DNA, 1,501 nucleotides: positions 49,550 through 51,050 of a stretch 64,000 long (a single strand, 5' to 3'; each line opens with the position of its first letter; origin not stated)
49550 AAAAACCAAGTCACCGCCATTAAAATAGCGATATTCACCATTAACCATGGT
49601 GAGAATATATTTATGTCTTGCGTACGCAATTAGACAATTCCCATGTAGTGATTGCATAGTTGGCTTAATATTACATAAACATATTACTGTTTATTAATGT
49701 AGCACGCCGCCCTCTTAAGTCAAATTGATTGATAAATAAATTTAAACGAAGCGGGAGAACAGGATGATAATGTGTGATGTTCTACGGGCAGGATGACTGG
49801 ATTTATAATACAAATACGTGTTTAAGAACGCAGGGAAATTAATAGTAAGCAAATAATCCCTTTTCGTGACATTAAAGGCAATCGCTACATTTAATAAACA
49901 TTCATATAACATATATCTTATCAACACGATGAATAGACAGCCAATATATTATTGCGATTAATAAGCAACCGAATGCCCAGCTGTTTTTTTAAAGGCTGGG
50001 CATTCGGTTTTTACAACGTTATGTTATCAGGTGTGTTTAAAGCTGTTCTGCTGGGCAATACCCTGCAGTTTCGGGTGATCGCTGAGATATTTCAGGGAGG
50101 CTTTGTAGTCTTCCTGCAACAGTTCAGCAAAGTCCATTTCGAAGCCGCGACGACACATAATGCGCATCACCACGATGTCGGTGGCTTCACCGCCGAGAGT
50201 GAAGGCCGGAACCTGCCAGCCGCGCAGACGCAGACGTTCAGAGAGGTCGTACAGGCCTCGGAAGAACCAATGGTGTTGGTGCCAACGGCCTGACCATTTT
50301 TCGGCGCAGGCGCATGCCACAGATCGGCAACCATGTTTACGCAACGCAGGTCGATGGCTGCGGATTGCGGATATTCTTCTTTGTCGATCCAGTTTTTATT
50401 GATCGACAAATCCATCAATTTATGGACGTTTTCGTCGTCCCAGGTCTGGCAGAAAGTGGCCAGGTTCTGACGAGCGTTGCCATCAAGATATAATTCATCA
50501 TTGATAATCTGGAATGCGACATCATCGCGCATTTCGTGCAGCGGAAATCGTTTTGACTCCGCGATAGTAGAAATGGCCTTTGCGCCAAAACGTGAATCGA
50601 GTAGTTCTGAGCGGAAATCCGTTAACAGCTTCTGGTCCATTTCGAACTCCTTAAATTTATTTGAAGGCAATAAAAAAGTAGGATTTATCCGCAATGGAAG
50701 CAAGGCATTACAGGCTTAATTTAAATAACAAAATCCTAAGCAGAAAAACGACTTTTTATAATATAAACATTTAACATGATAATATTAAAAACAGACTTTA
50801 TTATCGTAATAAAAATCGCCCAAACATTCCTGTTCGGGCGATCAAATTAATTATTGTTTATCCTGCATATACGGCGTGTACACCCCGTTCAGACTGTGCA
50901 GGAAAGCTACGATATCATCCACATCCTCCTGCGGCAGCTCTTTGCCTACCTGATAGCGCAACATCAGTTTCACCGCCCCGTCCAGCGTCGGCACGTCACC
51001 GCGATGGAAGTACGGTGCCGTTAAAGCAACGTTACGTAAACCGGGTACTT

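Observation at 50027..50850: gadA is disrupted by an internal frameshifting deletion of about 0.8 kb while its promoter and GAD box are intact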

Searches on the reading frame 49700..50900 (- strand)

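Call 42: profile_search(protein=L001:3261-4658:+)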
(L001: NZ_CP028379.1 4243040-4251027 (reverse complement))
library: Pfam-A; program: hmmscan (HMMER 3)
A. the first sequence (466 residues): domains with independent E <= 10: 2; with E <= 0.001: 1
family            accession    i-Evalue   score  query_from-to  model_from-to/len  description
Pyridoxal_deC     PF00282.25   3.1e-111   372.2      33-383         1-375/375  Pyridoxal-dependent decarboxylase conserved domain
Aminotran_5       PF00266.25       0.16    11.3     164-295       103-221/371  Aminotransferase class-V

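Call 43: search_solved_structures(query=L001:3261-4658:+, max_evalue=1e-100)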
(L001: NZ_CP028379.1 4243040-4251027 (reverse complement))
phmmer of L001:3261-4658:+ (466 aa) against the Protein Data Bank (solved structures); distinct sequences matched with E-value up to 1e-100: 8.
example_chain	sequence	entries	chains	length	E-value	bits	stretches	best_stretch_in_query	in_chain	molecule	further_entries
1xey_A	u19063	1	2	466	0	1103.8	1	1-466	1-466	Glutamate decarboxylase alpha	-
1pmm_A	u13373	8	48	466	0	1093.8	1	1-466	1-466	Glutamate decarboxylase beta | Glutamate decarboxylase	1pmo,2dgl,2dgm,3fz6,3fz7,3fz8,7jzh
2dgk_A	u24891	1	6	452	0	1072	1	15-466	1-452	Glutamate decarboxylase beta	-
3hbx_A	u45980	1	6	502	6.6e-126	424.2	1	15-452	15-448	Glutamate decarboxylase 1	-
7x4y_A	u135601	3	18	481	9.8e-126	423.6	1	18-459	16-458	Glutamate decarboxylase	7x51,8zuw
7x4r_A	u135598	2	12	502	1.1e-125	423.5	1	18-459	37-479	Glutamate decarboxylase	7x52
7x4l_A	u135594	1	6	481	3.5e-125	421.8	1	18-459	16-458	Glutamate decarboxylase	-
5gp4_C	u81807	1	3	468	3.5e-125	421.8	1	12-445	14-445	Glutamate decarboxylase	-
